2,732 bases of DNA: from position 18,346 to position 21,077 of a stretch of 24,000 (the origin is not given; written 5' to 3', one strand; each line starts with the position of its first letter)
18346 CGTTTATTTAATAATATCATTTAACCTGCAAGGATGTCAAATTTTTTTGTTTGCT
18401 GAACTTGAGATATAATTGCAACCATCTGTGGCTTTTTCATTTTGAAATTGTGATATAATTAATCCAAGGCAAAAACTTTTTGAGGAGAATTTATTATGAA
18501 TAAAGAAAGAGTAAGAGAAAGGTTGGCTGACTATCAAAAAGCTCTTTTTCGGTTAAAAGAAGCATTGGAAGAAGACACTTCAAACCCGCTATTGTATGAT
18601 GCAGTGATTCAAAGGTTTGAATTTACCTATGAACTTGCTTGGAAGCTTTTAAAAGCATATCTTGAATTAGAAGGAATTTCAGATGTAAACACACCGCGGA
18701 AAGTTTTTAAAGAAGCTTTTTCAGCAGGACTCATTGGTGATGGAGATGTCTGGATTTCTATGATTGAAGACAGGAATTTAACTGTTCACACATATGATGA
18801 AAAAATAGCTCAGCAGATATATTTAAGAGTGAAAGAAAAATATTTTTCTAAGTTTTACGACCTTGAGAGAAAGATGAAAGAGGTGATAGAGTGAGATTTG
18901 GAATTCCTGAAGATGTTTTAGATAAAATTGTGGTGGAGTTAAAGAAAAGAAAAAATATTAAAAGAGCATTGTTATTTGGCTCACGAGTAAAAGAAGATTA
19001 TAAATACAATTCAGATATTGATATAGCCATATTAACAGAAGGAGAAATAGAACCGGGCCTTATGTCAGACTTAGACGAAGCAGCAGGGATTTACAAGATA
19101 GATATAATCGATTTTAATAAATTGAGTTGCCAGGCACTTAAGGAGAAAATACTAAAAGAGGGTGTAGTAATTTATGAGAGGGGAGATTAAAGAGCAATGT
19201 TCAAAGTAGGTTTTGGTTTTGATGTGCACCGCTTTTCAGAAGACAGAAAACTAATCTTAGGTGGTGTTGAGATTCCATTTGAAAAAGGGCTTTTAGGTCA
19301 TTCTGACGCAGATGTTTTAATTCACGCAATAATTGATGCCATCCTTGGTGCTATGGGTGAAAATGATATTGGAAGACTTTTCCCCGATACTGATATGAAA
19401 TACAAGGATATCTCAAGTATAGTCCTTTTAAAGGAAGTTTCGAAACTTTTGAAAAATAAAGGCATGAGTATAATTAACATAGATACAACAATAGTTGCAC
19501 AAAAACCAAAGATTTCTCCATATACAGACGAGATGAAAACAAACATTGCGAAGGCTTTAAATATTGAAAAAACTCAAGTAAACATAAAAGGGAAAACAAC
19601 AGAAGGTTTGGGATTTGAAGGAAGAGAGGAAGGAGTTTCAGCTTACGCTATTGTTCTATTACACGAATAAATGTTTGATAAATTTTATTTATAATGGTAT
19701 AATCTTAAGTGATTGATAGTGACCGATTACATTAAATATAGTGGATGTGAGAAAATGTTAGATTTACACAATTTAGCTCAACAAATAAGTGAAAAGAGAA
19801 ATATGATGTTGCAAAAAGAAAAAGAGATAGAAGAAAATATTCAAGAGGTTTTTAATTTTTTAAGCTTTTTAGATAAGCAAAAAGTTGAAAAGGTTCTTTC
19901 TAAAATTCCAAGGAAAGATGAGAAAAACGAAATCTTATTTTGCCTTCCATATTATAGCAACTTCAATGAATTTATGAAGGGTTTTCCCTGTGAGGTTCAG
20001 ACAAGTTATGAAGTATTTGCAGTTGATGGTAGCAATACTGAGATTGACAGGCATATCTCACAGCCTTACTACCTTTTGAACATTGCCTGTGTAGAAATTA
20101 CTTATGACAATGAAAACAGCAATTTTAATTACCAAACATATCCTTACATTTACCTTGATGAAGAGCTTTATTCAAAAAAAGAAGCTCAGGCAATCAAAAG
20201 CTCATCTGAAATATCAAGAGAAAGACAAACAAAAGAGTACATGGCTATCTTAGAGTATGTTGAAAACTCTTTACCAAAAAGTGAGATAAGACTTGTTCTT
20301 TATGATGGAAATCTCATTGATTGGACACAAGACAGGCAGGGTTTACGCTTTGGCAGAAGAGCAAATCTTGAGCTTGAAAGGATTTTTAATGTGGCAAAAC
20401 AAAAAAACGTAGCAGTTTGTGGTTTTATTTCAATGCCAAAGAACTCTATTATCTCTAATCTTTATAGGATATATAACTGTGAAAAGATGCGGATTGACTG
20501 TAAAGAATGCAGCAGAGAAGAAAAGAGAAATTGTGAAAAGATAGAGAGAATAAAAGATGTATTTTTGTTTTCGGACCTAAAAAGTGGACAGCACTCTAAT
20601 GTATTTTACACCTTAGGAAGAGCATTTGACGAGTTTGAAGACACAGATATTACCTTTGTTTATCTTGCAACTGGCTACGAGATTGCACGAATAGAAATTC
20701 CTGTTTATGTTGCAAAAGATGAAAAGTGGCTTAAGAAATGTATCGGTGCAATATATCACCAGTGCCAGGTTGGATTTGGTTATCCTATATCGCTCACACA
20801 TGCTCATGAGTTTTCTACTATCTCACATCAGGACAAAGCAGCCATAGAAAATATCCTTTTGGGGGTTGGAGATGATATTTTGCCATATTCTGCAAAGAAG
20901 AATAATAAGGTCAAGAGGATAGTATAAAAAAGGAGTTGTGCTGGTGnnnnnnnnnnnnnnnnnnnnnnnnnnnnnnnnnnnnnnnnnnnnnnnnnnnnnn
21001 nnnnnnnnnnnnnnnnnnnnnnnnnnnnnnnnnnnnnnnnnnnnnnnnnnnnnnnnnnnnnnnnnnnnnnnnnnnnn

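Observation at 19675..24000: Archaeal-style NurA / HerA / Mre11 end-resection operon in a bacterium, with an extra subunit gene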

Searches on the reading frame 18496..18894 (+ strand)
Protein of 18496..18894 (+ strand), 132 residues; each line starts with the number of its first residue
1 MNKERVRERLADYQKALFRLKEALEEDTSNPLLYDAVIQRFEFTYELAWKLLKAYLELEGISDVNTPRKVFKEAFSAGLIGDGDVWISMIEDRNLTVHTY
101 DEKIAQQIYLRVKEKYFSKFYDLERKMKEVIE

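Call 9: search_protein_families(library=pfam, proteins=[window:18496-18894:+], max_evalue=0.1)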
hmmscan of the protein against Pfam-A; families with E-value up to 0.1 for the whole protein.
window:18496-18894:+ (132 aa): 2 families
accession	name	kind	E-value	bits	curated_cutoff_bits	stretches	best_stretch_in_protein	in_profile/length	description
PF08780.16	NTase_sub_bind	-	7.2e-42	142.8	31.8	1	9-129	2-126/126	Nucleotidyltransferase substrate binding protein like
PF01934.22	HepT-like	-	7.7e-06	26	23.5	1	16-110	4-104/120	Ribonuclease HepT-like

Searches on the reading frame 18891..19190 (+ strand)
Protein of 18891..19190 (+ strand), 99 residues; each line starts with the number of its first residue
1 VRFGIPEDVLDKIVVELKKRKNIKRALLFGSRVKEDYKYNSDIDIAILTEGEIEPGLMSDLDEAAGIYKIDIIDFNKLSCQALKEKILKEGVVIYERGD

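Call 9: search_protein_families(library=pfam, proteins=[window:18891-19190:+], max_evalue=0.1)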
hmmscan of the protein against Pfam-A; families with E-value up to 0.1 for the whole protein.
window:18891-19190:+ (99 aa): 3 families
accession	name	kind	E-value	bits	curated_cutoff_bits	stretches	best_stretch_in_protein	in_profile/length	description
PF18765.7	Polbeta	-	3.8e-18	65.9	26.9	1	12-97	2-90/93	Polymerase beta, Nucleotidyltransferase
PF01909.29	NTP_transf_2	-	5e-10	40.1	21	1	11-93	2-92/93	Nucleotidyltransferase domain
PF22600.2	MTPAP-like_central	-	0.024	15.1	27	1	22-54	38-70/139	Poly(A) RNA polymerase, mitochondrial-like, central palm domain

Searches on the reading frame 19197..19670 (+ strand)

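Call 9: search_protein_families(library=pfam, proteins=[window:19197-19670:+], max_evalue=0.1)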
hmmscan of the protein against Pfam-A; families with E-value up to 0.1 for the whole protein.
window:19197-19670:+ (157 aa): 1 family
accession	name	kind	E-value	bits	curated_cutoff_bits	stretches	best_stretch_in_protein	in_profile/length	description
PF02542.21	YgbB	-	2.5e-69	233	26.7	1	2-155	1-154/155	YgbB family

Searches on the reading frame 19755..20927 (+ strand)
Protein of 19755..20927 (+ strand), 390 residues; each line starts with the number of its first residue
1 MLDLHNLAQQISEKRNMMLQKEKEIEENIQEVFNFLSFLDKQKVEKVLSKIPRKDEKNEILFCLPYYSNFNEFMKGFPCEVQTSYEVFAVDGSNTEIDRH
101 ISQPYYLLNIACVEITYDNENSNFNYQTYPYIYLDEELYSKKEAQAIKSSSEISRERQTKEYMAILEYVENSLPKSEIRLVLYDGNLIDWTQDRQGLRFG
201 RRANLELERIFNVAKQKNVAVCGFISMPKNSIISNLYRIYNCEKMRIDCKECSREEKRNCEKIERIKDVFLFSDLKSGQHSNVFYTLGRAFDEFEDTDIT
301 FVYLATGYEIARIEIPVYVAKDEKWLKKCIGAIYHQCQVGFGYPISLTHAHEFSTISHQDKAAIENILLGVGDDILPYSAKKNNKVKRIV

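Call 9: search_protein_families(library=pfam, proteins=[window:19755-20927:+], max_evalue=0.1)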
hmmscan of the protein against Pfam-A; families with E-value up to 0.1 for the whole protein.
window:19755-20927:+ (390 aa): 1 family
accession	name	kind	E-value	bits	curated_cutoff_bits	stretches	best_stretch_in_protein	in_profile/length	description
PF09376.16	NurA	-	2e-16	60.7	21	1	86-353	2-251/254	NurA domain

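Call 10: search_protein_families(library=padloc, proteins=[window:19755-20927:+], max_evalue=0.1)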
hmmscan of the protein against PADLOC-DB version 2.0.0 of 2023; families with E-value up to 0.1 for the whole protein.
window:19755-20927:+ (390 aa): 0 families

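Call 11: search_protein_families(library=ncbifam, proteins=[window:19755-20927:+], max_evalue=0.1)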
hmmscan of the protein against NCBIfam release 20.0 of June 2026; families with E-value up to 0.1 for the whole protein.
window:19755-20927:+ (390 aa): 0 families

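Call 53: search_solved_structures(query=window:19755-20924:+, max_evalue=1, show_alignments=1)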
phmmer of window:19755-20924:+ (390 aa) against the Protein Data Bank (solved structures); distinct sequences matched with E-value up to 1: 1.
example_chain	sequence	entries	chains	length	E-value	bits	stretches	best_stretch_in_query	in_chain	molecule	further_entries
1b2p_A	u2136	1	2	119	0.71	12.5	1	169-221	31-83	PROTEIN (LECTIN)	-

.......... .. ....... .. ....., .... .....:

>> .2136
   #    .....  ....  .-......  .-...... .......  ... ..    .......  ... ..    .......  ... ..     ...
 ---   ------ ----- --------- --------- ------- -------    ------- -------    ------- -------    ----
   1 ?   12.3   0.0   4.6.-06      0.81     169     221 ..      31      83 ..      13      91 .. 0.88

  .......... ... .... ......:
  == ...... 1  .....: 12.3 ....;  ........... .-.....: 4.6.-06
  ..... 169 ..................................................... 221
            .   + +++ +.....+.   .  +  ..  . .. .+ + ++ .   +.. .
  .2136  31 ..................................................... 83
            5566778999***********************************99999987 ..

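Call 54: list_cluster_members(proteins=[window:19755-20924:+, window:20947-21528:+, window:21551-23215:+, P0001, P0005])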
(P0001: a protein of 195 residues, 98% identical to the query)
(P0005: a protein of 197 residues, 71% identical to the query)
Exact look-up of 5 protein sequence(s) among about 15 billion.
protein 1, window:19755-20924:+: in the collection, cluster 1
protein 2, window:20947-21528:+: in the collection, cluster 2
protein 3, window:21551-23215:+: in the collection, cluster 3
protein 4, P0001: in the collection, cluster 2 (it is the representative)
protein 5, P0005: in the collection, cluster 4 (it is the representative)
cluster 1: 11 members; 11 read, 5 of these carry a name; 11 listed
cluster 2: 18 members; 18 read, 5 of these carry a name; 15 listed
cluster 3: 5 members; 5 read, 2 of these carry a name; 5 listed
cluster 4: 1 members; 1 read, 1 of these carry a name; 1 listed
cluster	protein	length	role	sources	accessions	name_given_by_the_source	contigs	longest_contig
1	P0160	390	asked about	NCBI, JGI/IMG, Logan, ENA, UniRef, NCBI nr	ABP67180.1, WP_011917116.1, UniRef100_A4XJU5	hypothetical protein Csac_1588 [Caldicellulosiruptor saccharolyticus DSM 8903] | NurA domain-containing protein n=1 Tax=Caldicellulosiruptor saccharolyticus (strain ATCC ... | DNA double-strand break repair nuclease NurA [Caldicellulosiruptor saccharolyticus]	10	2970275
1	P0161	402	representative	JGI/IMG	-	-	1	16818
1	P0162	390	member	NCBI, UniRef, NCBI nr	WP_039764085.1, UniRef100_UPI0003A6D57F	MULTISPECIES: DNA double-strand break repair nuclease NurA [unclassified ... | DNA double-strand break repair nuclease NurA n=1 Tax=unclassified Caldicellulosiruptor ...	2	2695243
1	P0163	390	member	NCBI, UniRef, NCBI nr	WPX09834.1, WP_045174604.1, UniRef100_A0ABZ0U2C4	DNA double-strand break repair nuclease NurA [Anaerocellum danielii] | DNA double-strand break repair nuclease NurA n=1 Tax=Anaerocellum danielii TaxID=1387557 ... | DNA double-strand break repair nuclease NurA [Caldicellulosiruptor danielii]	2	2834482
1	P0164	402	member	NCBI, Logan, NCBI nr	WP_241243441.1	DNA double-strand break repair nuclease NurA [Caldicellulosiruptor changbaiensis]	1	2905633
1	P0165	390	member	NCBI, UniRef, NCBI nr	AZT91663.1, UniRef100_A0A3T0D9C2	DNA double-strand break repair nuclease NurA [Caldicellulosiruptor changbaiensis] | DNA double-strand break repair nuclease NurA n=2 Tax=Caldicellulosiruptor changbaiensis ...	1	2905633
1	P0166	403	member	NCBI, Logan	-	-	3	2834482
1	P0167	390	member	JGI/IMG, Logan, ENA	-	-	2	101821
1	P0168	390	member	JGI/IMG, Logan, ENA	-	-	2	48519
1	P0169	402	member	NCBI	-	-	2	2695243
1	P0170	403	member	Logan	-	-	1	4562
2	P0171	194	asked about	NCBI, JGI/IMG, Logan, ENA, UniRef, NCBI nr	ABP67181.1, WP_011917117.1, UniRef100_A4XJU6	hypothetical protein Csac_1589 [Caldicellulosiruptor saccharolyticus DSM 8903] | Uncharacterized protein n=1 Tax=Caldicellulosiruptor saccharolyticus (strain ATCC 43494 / ... | hypothetical protein [Caldicellulosiruptor saccharolyticus]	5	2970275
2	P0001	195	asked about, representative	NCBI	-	-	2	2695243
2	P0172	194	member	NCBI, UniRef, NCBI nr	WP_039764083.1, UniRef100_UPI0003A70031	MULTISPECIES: hypothetical protein [unclassified Caldicellulosiruptor] | hypothetical protein n=1 Tax=unclassified Caldicellulosiruptor TaxID=2622462 ...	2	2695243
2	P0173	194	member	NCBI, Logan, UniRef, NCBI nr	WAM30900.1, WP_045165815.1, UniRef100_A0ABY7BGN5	hypothetical protein [Caldicellulosiruptor naganoensis] | Uncharacterized protein n=1 Tax=Caldicellulosiruptor naganoensis TaxID=29324 ...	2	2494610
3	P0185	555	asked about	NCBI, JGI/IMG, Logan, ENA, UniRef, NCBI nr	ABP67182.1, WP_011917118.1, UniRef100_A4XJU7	protein of unknown function DUF87 [Caldicellulosiruptor saccharolyticus DSM 8903] | Helicase HerA central domain-containing protein n=1 Tax=Caldicellulosiruptor ... | ATP-binding protein [Caldicellulosiruptor saccharolyticus]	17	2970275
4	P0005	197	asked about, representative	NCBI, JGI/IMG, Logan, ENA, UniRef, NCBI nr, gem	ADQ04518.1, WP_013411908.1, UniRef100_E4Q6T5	hypothetical protein Calow_0952 [Caldicellulosiruptor owensensis OL] | Uncharacterized protein n=2 Tax=Caldicellulosiruptor owensensis TaxID=55205 ... | hypothetical protein [Caldicellulosiruptor owensensis]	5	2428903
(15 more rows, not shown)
